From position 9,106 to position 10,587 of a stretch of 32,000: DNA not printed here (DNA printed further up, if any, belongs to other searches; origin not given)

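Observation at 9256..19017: Chromosomal Ced/T4SS-like membrane apparatus back-to-back with a ParA / VirB11-like ATPase / XPD-like helicase operon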

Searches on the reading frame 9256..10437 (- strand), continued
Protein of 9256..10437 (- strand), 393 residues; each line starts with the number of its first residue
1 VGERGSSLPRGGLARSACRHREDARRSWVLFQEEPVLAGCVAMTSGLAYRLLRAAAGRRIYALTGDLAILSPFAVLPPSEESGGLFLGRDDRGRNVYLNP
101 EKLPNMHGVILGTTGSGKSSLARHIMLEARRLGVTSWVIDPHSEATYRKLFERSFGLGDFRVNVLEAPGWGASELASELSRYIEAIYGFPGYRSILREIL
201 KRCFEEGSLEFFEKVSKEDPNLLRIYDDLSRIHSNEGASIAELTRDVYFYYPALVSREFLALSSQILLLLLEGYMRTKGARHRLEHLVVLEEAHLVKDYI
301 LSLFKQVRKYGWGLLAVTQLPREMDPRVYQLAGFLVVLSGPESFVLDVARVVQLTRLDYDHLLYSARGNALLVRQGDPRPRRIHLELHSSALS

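Call 47: find_encoding_contigs(protein=P0023, flank=10000, max_places=1)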
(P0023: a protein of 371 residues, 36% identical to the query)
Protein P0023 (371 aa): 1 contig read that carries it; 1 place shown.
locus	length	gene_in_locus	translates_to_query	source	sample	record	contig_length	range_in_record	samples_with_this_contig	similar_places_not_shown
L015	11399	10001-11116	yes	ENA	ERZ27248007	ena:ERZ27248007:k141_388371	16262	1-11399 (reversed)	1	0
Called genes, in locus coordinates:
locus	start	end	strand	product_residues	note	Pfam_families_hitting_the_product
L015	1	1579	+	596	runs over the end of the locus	PF00270:DEAD (weak), PF04851:ResIII, PF00271:Helicase_C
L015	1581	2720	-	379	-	PF04406:TP6A_N, PF20768:Topo_VI_alpha, PF21180:TOP6A-Spo11_Toprim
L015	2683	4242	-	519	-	PF02518:HATPase_c, PF13589:HATPase_c_3, PF05833:NFACT_N (faint), PF09239:Topo-VIb_trans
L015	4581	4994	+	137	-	-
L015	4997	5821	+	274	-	-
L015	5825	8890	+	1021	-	-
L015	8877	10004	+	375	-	-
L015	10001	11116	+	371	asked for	PF01580:FtsK_SpoIIIE, PF01935:DUF87, PF05872:HerA_C (weak), PF12846:AAA_10 (weak), PF13401:AAA_22 (faint)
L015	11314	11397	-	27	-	?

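Call 48: find_encoding_contigs(protein=P0025, flank=10000, max_places=1)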
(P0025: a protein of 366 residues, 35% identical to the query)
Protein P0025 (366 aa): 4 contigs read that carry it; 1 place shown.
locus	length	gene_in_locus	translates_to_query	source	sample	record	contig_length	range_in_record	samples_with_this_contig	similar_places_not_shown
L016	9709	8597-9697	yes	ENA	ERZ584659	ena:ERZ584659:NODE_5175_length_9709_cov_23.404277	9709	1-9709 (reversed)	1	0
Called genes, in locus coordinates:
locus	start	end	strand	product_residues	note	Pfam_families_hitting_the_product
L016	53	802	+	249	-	-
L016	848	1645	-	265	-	PF03029:ATP_bind_1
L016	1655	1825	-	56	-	PF08271:Zn_Ribbon_TF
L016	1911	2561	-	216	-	PF00215:OMPdecase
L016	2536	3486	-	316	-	-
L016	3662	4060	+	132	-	-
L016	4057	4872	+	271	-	-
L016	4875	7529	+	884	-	-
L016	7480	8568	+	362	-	-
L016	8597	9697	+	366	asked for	PF01580:FtsK_SpoIIIE, PF01935:DUF87, PF05872:HerA_C (faint), PF10412:TrwB_AAD_bind (faint), PF12846:AAA_10 (weak), PF13191:AAA_16 (weak), PF13401:AAA_22 (faint)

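Call 49: find_encoding_contigs(protein=P0002, flank=10000, max_places=1)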
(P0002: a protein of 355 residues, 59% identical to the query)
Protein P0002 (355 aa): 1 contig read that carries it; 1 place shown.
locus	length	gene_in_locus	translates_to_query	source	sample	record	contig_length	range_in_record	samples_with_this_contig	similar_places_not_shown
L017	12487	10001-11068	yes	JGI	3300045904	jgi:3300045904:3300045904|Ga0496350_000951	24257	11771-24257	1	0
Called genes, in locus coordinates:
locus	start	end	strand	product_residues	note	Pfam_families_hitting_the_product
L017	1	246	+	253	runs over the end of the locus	PF05120:GvpG (faint)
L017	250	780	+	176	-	-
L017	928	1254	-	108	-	-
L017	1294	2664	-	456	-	PF13307:Helicase_C_2 (faint)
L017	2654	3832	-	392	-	PF00437:T2SSE, PF07728:AAA_5 (weak)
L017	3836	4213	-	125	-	-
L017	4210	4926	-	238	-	PF01656:CbiA, PF06564:CBP_BcsQ (faint), PF09140:MipZ (faint), PF10609:ParA, PF13614:AAA_31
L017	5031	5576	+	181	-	-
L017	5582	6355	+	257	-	-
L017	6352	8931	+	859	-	-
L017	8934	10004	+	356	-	-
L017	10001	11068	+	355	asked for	PF01935:DUF87, PF13191:AAA_16 (faint), PF12846:AAA_10 (weak), PF13401:AAA_22 (faint)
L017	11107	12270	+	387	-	PF01266:DAO (faint), PF01494:FAD_binding_3, PF03486:HI0933_like (weak), PF05834:Lycopene_cycl (faint), PF13450:NAD_binding_8 (faint), PF13738:Pyr_redox_3 (faint), PF22578:GGR_cat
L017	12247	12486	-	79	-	?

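Call 50: find_encoding_contigs(protein=P0006, flank=10000, max_places=1)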
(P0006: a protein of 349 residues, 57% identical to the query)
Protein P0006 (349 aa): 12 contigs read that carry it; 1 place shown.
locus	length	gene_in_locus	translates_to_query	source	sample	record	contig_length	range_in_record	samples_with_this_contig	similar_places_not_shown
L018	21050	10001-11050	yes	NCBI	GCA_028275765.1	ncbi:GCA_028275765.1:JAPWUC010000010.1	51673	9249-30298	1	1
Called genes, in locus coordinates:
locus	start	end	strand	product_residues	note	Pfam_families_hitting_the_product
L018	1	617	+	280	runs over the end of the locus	PF00590:TP_methylase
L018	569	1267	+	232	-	PF04010:DUF357, PF01467:CTP_transf_like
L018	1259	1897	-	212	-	PF04493:Endonuclease_5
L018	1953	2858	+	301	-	PF00557:Peptidase_M24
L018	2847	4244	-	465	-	PF13307:Helicase_C_2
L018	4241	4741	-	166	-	-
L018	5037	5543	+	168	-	-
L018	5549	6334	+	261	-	-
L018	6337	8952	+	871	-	-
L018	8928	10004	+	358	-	-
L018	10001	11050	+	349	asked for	PF01580:FtsK_SpoIIIE (weak), PF01935:DUF87, PF13401:AAA_22 (faint)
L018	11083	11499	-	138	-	PF01638:HxlR, PF12802:MarR_2, PF01022:HTH_5, PF01047:MarR (weak)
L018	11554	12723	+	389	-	PF01266:DAO (weak), PF01494:FAD_binding_3, PF01946:Thi4 (weak), PF07992:Pyr_redox_2 (weak), PF13450:NAD_binding_8 (weak), PF01266:DAO (weak), PF04820:Trp_halogenase (weak), PF22578:GGR_cat, +3 more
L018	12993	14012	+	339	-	PF01408:GFO_IDH_MocA, PF02894:GFO_IDH_MocA_C (weak), PF22725:GFO_IDH_MocA_C3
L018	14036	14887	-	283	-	-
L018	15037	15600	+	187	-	PF01381:HTH_3, PF12844:HTH_19 (weak), PF13560:HTH_31, PF00571:CBS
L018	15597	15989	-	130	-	-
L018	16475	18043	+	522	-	PF00437:T2SSE (weak), PF20720:nSTAND3 (weak)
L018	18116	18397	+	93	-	PF01918:Alba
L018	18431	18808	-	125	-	-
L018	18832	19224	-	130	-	-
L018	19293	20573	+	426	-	PF00022:Actin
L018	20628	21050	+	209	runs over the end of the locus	-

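Call 66: search_protein_families(library=pfam, proteins=[L003:3331-4284:-, L016:2536-3486:-, L014:366-746:+, L014:961-1311:+, L003:11085-12428:-, L018:4241-4930:-, L018:16475-18043:+], max_evalue=0.05)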
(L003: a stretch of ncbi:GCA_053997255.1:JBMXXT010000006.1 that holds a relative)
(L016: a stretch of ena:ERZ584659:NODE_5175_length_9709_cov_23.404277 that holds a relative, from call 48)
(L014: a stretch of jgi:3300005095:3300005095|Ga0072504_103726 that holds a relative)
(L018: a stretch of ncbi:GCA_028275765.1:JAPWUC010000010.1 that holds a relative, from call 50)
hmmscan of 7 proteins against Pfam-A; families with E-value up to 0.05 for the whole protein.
L003:3331-4284:- (317 aa): 0 families

L016:2536-3486:- (316 aa): 42 families (the best 25 are shown)
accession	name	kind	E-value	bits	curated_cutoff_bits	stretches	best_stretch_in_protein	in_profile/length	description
PF23435.1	DUF7121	-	5.4e-10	39.6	29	1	22-297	36-297/307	Family of unknown function (DUF7121)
PF06005.17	ZapB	-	3.2e-06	28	31.5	1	35-93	7-65/71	Cell division protein ZapB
PF19220.6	Rod_CreS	-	4e-06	26.6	100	1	9-133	11-135/359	Crescentin, rod domain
PF05837.17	CENP-H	-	4.6e-05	23.8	29.9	1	24-105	81-164/202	Centromere protein H (CENP-H)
PF16740.10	SKA2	-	5.8e-05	23.3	30.1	1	40-78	39-77/110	Spindle and kinetochore-associated protein 2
PF13851.11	GAS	-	8.7e-05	22.4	32.3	1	56-134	29-110/200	Growth-arrest specific micro-tubule binding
PF18904.5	DUF5660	-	9e-05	23.1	24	1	192-261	5-73/109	Domain of unknown function (DUF5660)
PF02403.27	Seryl_tRNA_N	-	9.7e-05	23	28.2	2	6-102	4-102/108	Seryl-tRNA synthetase N-terminal domain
PF06103.16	DUF948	-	0.00011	22.8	37.2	1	48-108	21-81/89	Bacterial protein of unknown function (DUF948)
PF08647.16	BRE1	-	0.00025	21.5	27.9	1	44-131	1-84/95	BRE1 E3 ubiquitin ligase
PF07889.17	DUF1664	-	0.00027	21.4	34.6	1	60-129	52-121/124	Protein of unknown function (DUF1664)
PF17675.6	APG6_N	-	0.0006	20.7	45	1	54-133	47-126/132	Apg6 coiled-coil region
PF04136.21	COG3_N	-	0.00066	20.1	27.9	1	31-93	10-72/147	Conserved oligomeric Golgi complex subunit 3, N-terminal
PF04728.18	LPP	-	0.00074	20.2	29.1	0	35-65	3-33/53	Lipoprotein leucine-zipper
PF12325.13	TMF_TATA_bd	-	0.001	19.6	29.1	1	41-128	14-104/115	TATA element modulatory factor 1 TATA binding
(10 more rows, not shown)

L014:366-746:+ (126 aa): 1 family
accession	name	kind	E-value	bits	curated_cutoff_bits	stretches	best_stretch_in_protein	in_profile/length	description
PF02505.19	MCR_D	-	0.045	14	25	0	29-70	9-48/142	Methyl-coenzyme M reductase operon protein D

L014:961-1311:+ (116 aa): 0 families

L003:11085-12428:- (447 aa): 7 families
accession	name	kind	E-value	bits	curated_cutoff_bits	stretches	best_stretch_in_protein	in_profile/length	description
PF02492.25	cobW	-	6.7e-06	26.2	20.7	1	237-300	113-179/180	CobW/HypB/UreG, nucleotide-binding domain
PF10609.15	ParA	-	0.00075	19.4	27.1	1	124-159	3-38/246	NUBPL iron-transfer P-loop NTPase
PF02223.23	Thymidylate_kin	-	0.0044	17.2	27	1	135-200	6-74/185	Thymidylate kinase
PF00485.24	PRK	-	0.0065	16.7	22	1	126-155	1-29/196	Phosphoribulokinase / Uridine kinase family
PF13614.12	AAA_31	-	0.014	15.8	27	0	126-159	3-36/177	AAA domain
PF13238.12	AAA_18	-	0.032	15.1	29.4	0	134-198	7-59/128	AAA domain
PF06414.18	Zeta_toxin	-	0.046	13.6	22.3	0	120-150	11-41/199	Zeta toxin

L018:4241-4930:- (229 aa): 9 families
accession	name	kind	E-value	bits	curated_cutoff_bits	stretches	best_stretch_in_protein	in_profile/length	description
PF01656.29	CbiA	-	4.1e-09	36.9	25.4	1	8-148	5-66/125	CobQ/CobB/MinD/ParA nucleotide binding domain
PF10609.15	ParA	-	2.5e-07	30.8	27.1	1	2-37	5-39/246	NUBPL iron-transfer P-loop NTPase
PF13614.12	AAA_31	-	3.2e-05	24.4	27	1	7-38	7-38/177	AAA domain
PF02374.21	ArsA_ATPase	-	9.4e-05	22.2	24.3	1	5-36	4-35/305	Anion-transporting ATPase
PF06564.18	CBP_BcsQ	-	0.00053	20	21.3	1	5-38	5-38/234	Cellulose biosynthesis protein BcsQ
PF09140.17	MipZ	-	0.00091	19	20.7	1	5-37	4-36/262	ATPase MipZ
PF01583.26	APS_kinase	-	0.0073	16.8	21.1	1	11-38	11-38/152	Adenylylsulphate kinase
PF20720.3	nSTAND3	-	0.017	15.2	27.2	1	11-37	26-52/155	Novel STAND NTPase 3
PF00448.28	SRP54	-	0.021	14.9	22.7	0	12-35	11-34/196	SRP54-type protein, GTPase domain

L018:16475-18043:+ (522 aa): 27 families (the best 25 are shown)
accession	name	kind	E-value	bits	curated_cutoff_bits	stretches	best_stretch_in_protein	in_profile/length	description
PF00437.27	T2SSE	-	3.8e-07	29.5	24.9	1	247-368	133-256/370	Type II/IV secretion system protein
PF20720.3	nSTAND3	-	3.1e-06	27.4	27.2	1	250-296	12-57/155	Novel STAND NTPase 3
PF13191.12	AAA_16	-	2.2e-05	25.5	32.6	1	246-290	13-56/167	AAA ATPase domain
PF13238.12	AAA_18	-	0.0003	21.7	29.4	1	259-317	1-57/128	AAA domain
PF13173.12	AAA_14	-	0.00072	20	27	1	259-341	5-80/129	AAA domain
PF00004.35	AAA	-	0.0023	18.8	21.2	1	259-282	1-24/131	ATPase family associated with various cellular activities (AAA)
PF04851.21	ResIII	-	0.0027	18.1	22.5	1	246-288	13-55/164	Type III restriction enzyme, res subunit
PF13521.12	AAA_28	-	0.0032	18.1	27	1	259-281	2-24/164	AAA domain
PF02367.23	TsaE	-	0.0046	17.3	26.6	1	246-293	12-54/128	Threonylcarbamoyl adenosine biosynthesis protein TsaE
PF05496.18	RuvB_N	-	0.0059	16.8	27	1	253-285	30-62/159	Holliday junction DNA helicase RuvB P-loop domain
PF00403.32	HMA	-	0.0064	17.3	24.8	1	459-515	14-62/62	Heavy-metal-associated domain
PF03796.21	DnaB_C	-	0.0068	16.3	27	1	255-283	18-46/255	DnaB-like helicase C terminal domain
PF13401.12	AAA_22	-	0.007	17.1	27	1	255-292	4-41/130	AAA domain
PF03029.23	ATP_bind_1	-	0.0074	16.5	27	1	261-290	1-30/240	Conserved hypothetical ATP binding protein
PF06414.18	Zeta_toxin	-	0.0089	15.9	22.3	1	258-287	18-47/199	Zeta toxin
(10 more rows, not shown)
